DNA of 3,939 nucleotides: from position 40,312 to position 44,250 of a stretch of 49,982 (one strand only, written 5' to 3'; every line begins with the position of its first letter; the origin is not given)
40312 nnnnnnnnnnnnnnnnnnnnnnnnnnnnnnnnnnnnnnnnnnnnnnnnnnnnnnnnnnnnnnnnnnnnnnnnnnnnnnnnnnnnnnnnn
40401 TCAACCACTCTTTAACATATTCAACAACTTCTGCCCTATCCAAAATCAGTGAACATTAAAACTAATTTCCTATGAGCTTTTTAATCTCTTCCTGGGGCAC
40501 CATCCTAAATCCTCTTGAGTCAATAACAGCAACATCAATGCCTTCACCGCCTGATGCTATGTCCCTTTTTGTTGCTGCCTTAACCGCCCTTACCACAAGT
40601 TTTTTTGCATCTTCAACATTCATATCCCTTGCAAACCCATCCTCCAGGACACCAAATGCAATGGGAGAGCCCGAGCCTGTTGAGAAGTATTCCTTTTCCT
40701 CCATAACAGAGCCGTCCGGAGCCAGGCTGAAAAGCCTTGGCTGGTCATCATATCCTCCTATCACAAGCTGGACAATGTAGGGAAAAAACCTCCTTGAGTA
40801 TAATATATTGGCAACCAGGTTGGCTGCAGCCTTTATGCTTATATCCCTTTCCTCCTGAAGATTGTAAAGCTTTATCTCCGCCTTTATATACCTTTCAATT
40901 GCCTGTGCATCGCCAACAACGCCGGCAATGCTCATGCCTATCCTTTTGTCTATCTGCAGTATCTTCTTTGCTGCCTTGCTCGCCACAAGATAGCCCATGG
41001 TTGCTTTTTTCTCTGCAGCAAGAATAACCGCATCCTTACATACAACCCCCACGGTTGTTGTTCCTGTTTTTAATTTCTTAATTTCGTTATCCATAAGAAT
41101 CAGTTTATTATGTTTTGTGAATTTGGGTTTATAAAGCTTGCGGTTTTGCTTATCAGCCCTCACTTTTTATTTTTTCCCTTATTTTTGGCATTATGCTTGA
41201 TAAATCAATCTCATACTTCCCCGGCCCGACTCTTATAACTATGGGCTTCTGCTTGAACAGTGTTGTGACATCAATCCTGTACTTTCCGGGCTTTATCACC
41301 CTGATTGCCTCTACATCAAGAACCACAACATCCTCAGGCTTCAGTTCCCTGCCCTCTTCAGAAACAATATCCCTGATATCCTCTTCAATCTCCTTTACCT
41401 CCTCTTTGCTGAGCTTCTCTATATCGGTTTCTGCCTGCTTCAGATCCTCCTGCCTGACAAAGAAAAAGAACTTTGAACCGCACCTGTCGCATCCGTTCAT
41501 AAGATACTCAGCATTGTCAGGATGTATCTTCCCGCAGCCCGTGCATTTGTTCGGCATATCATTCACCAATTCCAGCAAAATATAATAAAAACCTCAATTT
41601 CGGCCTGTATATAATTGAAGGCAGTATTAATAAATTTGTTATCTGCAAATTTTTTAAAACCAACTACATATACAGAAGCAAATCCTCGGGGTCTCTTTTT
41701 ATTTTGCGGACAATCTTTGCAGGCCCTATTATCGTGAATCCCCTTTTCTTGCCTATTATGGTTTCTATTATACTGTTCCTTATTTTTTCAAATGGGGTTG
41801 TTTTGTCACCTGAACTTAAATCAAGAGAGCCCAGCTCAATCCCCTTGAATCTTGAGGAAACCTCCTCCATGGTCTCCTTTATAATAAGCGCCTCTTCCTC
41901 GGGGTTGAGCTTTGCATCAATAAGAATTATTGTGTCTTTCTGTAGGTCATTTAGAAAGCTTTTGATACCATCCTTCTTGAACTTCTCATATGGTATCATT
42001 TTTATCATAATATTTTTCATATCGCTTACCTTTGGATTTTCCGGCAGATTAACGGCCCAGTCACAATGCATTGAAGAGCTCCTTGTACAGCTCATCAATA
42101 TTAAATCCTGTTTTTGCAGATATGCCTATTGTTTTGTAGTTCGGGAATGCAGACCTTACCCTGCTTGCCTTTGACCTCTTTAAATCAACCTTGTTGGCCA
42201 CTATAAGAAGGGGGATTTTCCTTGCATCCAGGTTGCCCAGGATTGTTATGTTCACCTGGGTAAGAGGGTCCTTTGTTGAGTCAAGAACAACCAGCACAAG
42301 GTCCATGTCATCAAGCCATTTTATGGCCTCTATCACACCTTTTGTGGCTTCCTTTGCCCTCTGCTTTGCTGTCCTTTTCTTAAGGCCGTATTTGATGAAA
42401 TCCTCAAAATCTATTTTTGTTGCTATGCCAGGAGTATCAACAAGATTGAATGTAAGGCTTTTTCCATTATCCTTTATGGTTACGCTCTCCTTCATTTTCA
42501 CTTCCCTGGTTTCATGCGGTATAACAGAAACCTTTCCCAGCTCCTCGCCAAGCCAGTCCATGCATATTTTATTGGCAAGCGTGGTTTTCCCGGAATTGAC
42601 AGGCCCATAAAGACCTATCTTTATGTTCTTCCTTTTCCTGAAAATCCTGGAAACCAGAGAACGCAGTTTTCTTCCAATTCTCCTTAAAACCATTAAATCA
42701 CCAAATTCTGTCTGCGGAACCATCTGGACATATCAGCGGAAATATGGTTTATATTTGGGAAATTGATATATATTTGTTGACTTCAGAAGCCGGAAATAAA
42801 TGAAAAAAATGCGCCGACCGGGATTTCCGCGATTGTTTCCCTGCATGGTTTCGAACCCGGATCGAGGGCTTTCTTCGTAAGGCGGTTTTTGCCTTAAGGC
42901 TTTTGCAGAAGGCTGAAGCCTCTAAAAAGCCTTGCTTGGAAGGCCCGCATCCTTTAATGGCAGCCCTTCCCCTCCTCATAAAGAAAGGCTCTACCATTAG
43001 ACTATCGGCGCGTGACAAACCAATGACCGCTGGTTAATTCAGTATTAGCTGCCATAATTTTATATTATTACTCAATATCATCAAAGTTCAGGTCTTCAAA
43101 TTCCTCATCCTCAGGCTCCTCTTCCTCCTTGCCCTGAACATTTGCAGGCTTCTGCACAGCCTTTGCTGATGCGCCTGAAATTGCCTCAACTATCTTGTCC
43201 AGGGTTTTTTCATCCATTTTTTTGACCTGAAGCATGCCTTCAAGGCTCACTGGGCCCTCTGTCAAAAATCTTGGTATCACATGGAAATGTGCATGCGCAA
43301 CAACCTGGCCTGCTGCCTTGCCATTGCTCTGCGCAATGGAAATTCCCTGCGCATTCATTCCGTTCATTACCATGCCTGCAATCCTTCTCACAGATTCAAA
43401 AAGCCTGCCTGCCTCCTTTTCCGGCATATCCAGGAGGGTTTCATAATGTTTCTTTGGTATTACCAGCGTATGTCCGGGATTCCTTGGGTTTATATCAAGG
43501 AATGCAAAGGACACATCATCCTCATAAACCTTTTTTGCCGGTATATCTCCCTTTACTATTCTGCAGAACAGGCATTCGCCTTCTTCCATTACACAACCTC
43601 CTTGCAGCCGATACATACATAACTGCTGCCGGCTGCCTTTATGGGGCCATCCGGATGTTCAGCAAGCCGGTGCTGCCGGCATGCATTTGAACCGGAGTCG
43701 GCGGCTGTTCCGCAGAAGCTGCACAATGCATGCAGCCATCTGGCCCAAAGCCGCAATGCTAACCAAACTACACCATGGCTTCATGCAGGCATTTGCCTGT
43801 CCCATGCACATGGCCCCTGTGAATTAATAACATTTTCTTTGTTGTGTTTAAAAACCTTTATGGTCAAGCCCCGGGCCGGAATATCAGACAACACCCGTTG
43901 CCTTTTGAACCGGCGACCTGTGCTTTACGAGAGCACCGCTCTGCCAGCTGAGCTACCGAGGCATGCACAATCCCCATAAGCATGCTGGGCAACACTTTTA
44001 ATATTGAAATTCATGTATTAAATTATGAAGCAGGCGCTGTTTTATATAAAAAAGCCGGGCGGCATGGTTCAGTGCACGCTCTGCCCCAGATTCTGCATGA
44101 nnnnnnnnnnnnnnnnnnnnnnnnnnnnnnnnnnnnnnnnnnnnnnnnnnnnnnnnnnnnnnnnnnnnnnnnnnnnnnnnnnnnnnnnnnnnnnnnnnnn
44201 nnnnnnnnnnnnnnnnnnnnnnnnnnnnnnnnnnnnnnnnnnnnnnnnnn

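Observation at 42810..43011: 202-nt tRNA-Gly(UCC) gene that needs three introns removed to fold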

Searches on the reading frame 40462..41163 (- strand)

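Call 7: search_protein_families(library=pfam, proteins=[window:40462-41163:-])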
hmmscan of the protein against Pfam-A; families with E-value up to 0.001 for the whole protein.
window:40462-41163:- (233 aa): 1 family
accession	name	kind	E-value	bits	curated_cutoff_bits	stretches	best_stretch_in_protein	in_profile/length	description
PF00227.31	Proteasome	-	3.7e-58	196.8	22.4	1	32-214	2-189/189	Proteasome subunit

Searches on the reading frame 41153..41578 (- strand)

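Call 7: search_protein_families(library=pfam, proteins=[window:41153-41578:-])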
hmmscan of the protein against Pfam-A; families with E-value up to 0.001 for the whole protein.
window:41153-41578:- (141 aa): 1 family
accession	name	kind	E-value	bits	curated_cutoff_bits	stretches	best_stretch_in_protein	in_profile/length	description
PF09845.14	OapC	-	2.1e-23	83.5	23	1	9-130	1-131/133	Origin-associated protein OapC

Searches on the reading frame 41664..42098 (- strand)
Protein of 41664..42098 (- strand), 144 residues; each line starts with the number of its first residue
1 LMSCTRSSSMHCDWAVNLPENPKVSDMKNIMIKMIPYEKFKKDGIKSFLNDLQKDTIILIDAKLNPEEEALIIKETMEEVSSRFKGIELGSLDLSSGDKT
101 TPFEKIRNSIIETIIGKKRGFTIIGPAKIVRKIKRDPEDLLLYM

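Call 7: search_protein_families(library=pfam, proteins=[window:41664-42098:-])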
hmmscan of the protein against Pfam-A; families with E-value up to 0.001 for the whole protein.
window:41664-42098:- (144 aa): 1 family
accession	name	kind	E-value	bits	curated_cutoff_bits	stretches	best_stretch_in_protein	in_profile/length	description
PF09846.14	OapB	-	1.3e-14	54.4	27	1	43-138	8-97/104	Origin-associated protein OapB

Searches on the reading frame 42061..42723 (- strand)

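Call 7: search_protein_families(library=pfam, proteins=[window:42061-42723:-])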
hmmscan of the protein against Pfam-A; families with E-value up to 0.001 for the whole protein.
window:42061-42723:- (220 aa): 9 families
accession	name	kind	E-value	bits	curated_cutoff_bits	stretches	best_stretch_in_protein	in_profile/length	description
PF01926.29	MMR_HSR1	-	9.4e-15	55.1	21.9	1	35-178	1-113/113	50S ribosome-binding GTPase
PF00009.33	GTP_EFTU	-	5.2e-11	42.9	26.5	2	132-218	85-184/188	Elongation factor Tu GTP binding domain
PF00735.24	Septin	-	2.8e-06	27.3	26.2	1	35-108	6-80/280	Septin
PF16897.10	MMR_HSR1_Xtn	-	5.3e-06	26.8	35.2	1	169-220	55-104/106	C-terminal region of MMR_HSR1 domain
PF03193.22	RsgA_GTPase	-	9.3e-05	22.7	30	0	141-217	24-105/174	RsgA GTPase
PF00025.27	Arf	-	0.00011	22.1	22.3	0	160-187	106-133/174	ADP-ribosylation factor family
PF08477.19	Roc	-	0.00017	22.2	27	0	35-99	1-65/119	Ras of Complex, Roc, domain of DAPkinase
PF02421.24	FeoB_N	-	0.00032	20.7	27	0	35-213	2-153/156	Ferrous iron transport protein B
PF03205.20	MobB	-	0.00064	20.1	26.6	0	36-79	2-44/133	Molybdopterin guanine dinucleotide synthesis protein B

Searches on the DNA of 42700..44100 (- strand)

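Call 40: search_rna_families(sources=[L001, L002, L004, L006, L007, L008, L009, L084, L086], threshold=gathering)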
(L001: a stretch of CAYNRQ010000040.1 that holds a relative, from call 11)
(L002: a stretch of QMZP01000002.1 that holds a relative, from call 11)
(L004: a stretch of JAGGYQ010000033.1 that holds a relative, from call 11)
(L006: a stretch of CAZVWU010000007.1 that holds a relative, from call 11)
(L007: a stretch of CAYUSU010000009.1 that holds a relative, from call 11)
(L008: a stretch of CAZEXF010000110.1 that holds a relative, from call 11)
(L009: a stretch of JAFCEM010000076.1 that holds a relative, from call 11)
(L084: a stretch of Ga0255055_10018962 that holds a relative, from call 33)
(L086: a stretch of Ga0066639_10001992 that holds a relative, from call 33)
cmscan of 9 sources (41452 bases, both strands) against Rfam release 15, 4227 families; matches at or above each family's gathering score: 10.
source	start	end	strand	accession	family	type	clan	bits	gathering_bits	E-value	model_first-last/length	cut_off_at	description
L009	1193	1264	-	RF00005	tRNA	Gene; tRNA;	CL00001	76.2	29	4e-15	1-71/71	no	tRNA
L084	2052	2122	+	RF00005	tRNA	Gene; tRNA;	CL00001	67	29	1.3e-12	1-71/71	no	tRNA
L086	787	859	-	RF00005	tRNA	Gene; tRNA;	CL00001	65.8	29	3e-12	1-71/71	no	tRNA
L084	434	504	+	RF00005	tRNA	Gene; tRNA;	CL00001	63.2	29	1.5e-11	1-71/71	no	tRNA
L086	917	989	+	RF00005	tRNA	Gene; tRNA;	CL00001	59.7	29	1.4e-10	1-71/71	no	tRNA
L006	2883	2957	+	RF00005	tRNA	Gene; tRNA;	CL00001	56.4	29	1.1e-09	1-71/71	no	tRNA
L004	2900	2974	+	RF00005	tRNA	Gene; tRNA;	CL00001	55.2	29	2.5e-09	1-71/71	no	tRNA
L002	1488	1602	-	RF00005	tRNA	Gene; tRNA;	CL00001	52.4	29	1.4e-08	1-71/71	no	tRNA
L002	2507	2651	-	RF00005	tRNA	Gene; tRNA;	CL00001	43.2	29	5e-06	1-71/71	no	tRNA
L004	2731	2788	-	RF00005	tRNA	Gene; tRNA;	CL00001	35.3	29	0.00073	10-63/71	no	tRNA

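Call 54: search_rna_families(source=window, start=42700, end=44100, threshold=evalue, max_evalue=10, show_alignments=4)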
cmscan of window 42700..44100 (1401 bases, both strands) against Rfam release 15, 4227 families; matches with E-value up to 10: 7.
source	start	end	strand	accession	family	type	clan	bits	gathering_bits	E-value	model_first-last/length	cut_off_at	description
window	43906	43962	-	RF00005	tRNA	Gene; tRNA;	CL00001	26.4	29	0.0068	1-71/71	no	tRNA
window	43070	43115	-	RF01120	sR33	Gene; snRNA; snoRNA; CD-box;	-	16.2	37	2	1-55/55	no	Small nucleolar RNA sR33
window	43770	43893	+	RF00291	snoR639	Gene; snRNA; snoRNA; HACA-box;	-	15.3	42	2.3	1-140/140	no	Small nucleolar RNA snoR639/H1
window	43059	43110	-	RF01147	sR12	Gene; snRNA; snoRNA; CD-box;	-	14.7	38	3.3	1-52/52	no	Small nucleolar RNA sR12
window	43070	43110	-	RF01138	sR23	Gene; snRNA; snoRNA; CD-box;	-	13.2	45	2.3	1-54/54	no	Small nucleolar RNA sR23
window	43137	43184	-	RF01487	rliI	Gene; sRNA;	-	12.6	45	2.3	92-139/239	no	Listeria sRNA rliI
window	43078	43112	-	RF01126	sR41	Gene; snRNA; snoRNA; CD-box;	-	11.9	54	7.1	1-53/53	no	Small nucleolar RNA sR41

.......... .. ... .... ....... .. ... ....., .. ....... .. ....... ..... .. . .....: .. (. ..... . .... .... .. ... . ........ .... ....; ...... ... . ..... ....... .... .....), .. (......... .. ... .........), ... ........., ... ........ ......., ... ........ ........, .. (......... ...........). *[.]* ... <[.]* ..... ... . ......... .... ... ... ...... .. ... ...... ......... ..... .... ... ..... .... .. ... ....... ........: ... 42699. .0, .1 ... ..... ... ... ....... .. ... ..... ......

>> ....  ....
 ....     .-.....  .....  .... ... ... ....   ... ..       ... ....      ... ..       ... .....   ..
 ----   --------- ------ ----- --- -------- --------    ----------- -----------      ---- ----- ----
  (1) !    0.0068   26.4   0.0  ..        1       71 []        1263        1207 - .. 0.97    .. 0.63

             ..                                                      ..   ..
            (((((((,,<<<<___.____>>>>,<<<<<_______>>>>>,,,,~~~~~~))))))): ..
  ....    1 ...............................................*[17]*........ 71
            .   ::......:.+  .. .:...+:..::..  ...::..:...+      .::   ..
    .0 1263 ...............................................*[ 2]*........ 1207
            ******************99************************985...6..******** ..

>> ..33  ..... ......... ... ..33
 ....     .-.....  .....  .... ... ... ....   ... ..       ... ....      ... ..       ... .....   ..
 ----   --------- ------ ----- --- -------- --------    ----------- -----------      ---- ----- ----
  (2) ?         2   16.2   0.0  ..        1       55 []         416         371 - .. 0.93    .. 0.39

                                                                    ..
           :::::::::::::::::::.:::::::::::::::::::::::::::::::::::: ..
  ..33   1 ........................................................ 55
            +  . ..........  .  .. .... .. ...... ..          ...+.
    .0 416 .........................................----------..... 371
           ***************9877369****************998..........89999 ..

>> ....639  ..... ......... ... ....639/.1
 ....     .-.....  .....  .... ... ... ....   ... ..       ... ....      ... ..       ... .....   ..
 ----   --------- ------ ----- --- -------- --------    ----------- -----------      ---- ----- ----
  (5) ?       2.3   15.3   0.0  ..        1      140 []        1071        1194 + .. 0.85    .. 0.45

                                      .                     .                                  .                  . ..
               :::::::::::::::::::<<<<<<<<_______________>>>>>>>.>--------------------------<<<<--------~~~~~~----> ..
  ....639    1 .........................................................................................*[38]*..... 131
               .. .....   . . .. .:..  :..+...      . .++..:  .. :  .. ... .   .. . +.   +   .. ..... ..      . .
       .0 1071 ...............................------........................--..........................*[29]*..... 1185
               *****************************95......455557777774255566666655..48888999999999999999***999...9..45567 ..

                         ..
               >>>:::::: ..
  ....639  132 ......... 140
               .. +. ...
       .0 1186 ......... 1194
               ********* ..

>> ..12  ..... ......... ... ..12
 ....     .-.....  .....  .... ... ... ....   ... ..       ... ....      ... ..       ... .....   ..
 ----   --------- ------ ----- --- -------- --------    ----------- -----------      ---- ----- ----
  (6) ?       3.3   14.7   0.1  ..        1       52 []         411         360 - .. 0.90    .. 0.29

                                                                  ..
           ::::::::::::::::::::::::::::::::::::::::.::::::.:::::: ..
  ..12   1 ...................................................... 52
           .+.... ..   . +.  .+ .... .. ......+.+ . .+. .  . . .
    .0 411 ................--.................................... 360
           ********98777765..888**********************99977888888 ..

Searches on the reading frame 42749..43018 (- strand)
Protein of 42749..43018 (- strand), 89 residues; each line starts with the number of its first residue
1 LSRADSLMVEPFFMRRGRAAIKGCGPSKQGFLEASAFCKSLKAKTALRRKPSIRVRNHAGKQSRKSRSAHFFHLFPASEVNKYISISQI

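Call 53: search_protein_families(library=pfam, proteins=[window:42749-43018:-], max_evalue=0.01)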
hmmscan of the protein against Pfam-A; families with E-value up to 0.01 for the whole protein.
window:42749-43018:- (89 aa): 0 families

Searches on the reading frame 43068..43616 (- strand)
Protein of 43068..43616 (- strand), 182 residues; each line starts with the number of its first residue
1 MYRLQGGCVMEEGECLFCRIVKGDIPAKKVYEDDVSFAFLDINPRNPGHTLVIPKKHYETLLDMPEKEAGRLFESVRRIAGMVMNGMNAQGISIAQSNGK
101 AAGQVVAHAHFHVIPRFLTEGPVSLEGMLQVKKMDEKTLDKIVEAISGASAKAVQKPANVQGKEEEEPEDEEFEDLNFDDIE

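Call 7: search_protein_families(library=pfam, proteins=[window:43068-43616:-])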
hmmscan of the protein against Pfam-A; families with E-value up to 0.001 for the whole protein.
window:43068-43616:- (182 aa): 2 families
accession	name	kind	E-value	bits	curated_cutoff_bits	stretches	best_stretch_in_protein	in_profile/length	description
PF01230.28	HIT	-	8.5e-29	100.5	21.5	1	23-117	2-96/98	HIT domain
PF11969.13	DcpS_C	-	4.2e-14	53.4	24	1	14-114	1-100/114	Scavenger mRNA decapping enzyme C-term binding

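Call 11: find_related_loci(query=window:43068-43616:-, collection=genome_contigs, flank=3000)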
Query window:43068-43616:- (182 aa) in genome_contigs; peptide patterns used: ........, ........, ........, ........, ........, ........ (x = any residue, [..] = any of these).
405 stretches matched a pattern; 299 encode a relative of the query (tblastn E <= 1e-3); the best 80 are kept; 80 distinct loci.
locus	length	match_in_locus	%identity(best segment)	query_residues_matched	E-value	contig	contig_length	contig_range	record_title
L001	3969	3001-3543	62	2-179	1e-72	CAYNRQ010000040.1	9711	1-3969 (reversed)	MAG TPA_asm: uncultured archaeon isolate binchicken_co19_608 genome assembly, contig: NODE_12085_length_9711_cov_9.18392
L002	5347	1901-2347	66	9-157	3e-68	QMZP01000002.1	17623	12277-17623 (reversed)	MAG: Candidatus Aenigmatarchaeota archaeon isolate B8_G16 B8_Guay16_scaffold_01638, whole genome shotgun sequence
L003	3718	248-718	66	14-169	5e-65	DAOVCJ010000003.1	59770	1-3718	MAG TPA_asm: Candidatus Aenigmatarchaeota archaeon isolate CSMAG_1028 CSMAG_1028_k141_3634001_length_59770_cov_15.8922,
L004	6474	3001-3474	58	14-178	1e-60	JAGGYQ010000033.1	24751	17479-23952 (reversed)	MAG: Candidatus Aenigmatarchaeota archaeon isolate AUK182 PB_MBMC_136_c_000000000028, whole genome shotgun sequence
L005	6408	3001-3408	62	14-149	4e-58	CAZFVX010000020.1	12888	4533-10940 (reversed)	MAG TPA_asm: uncultured archaeon isolate binchicken_co6_161 genome assembly, contig: NODE_5628_length_12888_cov_7.895504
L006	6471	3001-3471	57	14-170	2e-57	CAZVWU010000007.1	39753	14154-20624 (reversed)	MAG TPA_asm: uncultured archaeon isolate SRP178908_co1_337 genome assembly, contig: NODE_533_length_39753_cov_16.940576,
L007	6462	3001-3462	58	14-166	6e-57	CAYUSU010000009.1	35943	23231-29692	MAG TPA_asm: uncultured archaeon isolate binchicken_co81_500 genome assembly, contig: NODE_1341_length_35943_cov_6.30099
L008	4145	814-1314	54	9-174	7e-56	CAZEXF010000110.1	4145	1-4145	MAG TPA_asm: uncultured archaeon isolate SRP214966_co4_448 genome assembly, contig: NODE_35641_length_4145_cov_3.599511,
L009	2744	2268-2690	56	10-149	1e-50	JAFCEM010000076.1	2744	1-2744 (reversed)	MAG: Candidatus Aenigmatarchaeota archaeon isolate Meg22_1214_Bin_123 Meg22_1214_Bin_123_scaffold_154761, whole genome s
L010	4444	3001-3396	52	14-148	6e-42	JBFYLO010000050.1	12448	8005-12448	MAG: Candidatus Micrarchaeota archaeon isolate PPR_0038 k121_2289326, whole genome shotgun sequence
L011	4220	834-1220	47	15-146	2e-40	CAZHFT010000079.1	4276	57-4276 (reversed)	MAG TPA_asm: uncultured archaeon isolate binchicken_co181_599 genome assembly, contig: NODE_48403_length_4276_cov_3.8000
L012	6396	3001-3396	49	14-144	3e-39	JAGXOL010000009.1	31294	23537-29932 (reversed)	Candidatus Aenigmarchaeota archaeon LH_S7 NODE_9_length_31294_cov_94.276705, whole genome shotgun sequence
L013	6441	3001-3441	46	3-147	1e-38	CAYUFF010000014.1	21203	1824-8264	MAG TPA_asm: uncultured archaeon isolate SRP141559_co2_35 genome assembly, contig: NODE_87_length_21203_cov_14.206166, w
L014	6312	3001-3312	52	14-117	5e-38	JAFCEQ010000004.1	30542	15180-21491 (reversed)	Candidatus Parvarchaeota archaeon isolate Meg22_1214_Bin_175 Meg22_1214_Bin_175_scaffold_3735, whole genome shotgun sequ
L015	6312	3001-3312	51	14-117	1e-37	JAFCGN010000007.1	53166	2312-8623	Candidatus Parvarchaeota archaeon isolate Meg22_810_Bin_165 Meg22_810_Bin_165_scaffold_3088, whole genome shotgun sequen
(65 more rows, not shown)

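Call 33: find_related_loci(query=window:43068-43616:-, collection=metagenome_contigs, flank=1500)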
Query window:43068-43616:- (182 aa) in metagenome_contigs; peptide patterns used: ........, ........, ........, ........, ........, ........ (x = any residue, [..] = any of these).
600 stretches matched a pattern (row limit reached: there are more); 395 encode a relative of the query (tblastn E <= 1e-3); the best 80 are kept; 80 distinct loci.
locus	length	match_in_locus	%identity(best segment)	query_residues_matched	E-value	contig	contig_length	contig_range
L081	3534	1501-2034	65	7-179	4e-76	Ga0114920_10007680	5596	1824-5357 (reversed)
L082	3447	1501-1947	66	9-157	1e-68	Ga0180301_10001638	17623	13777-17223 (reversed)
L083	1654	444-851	62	14-149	2e-60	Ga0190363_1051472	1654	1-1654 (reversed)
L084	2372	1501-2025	51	14-179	1e-58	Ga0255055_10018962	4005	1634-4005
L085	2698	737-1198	58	14-166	2e-57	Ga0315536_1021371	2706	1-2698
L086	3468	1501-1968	57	13-169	2e-56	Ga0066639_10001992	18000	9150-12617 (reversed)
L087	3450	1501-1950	54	2-153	7e-53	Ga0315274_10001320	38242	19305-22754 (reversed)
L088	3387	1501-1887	49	15-146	2e-42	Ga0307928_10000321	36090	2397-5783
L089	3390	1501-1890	48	15-147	3e-42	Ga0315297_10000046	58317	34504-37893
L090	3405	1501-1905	52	13-146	8e-42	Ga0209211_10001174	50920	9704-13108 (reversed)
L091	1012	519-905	48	15-146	2e-43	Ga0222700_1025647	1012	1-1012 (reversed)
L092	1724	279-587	55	15-117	3e-41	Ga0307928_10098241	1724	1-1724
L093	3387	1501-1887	47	15-146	1e-40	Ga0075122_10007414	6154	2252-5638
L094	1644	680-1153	40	14-179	3e-41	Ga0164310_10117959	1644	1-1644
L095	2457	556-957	47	10-146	3e-40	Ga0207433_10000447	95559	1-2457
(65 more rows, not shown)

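Call 46: find_encoding_contigs(protein=window:43068-43616:-, flank=2000, max_places=4)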
Protein window:43068-43616:- (182 aa): no gene with exactly this product is on record in the collection.
